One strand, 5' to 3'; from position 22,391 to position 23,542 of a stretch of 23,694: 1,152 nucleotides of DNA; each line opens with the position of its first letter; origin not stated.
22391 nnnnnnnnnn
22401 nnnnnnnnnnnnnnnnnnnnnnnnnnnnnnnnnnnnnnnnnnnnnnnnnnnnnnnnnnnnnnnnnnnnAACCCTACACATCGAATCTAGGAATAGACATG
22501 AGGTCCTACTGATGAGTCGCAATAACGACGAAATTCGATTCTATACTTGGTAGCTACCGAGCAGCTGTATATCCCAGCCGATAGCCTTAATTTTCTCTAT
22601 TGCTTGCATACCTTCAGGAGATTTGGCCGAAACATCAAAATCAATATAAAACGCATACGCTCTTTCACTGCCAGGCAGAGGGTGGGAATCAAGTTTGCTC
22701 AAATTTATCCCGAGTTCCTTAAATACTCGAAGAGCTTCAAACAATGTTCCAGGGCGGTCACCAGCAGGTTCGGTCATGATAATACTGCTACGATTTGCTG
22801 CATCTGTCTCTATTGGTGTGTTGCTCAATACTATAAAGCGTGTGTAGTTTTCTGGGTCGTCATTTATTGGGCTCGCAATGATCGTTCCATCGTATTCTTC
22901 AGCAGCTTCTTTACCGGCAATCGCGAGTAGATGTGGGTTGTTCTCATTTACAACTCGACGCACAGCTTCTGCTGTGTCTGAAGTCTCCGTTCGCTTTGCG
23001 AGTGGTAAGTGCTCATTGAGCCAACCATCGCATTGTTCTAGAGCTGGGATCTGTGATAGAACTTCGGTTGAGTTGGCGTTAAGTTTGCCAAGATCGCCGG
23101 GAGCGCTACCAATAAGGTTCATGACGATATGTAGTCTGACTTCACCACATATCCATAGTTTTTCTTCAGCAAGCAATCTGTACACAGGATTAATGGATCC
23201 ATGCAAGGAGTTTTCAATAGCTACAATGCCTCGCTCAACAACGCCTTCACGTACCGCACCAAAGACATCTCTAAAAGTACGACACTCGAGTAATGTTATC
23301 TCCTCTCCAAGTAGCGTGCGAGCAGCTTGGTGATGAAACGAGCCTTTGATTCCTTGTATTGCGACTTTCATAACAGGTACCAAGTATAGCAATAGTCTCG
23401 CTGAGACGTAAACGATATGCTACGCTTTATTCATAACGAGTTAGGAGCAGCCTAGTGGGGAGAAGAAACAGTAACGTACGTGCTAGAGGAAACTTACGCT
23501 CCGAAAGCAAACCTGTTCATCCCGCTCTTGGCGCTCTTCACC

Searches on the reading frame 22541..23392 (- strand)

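Call 28: search_protein_families(library=pfam, proteins=[window:22541-23392:-], max_evalue=0.001)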
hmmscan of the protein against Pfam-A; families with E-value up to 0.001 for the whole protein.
window:22541-23392:- (283 aa): 2 families
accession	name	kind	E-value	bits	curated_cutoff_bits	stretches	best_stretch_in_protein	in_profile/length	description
PF00800.23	PDT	-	5.1e-51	173.5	25.2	1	10-192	1-179/181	Prephenate dehydratase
PF01842.31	ACT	-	1.3e-05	25.3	27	1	212-265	9-61/66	ACT domain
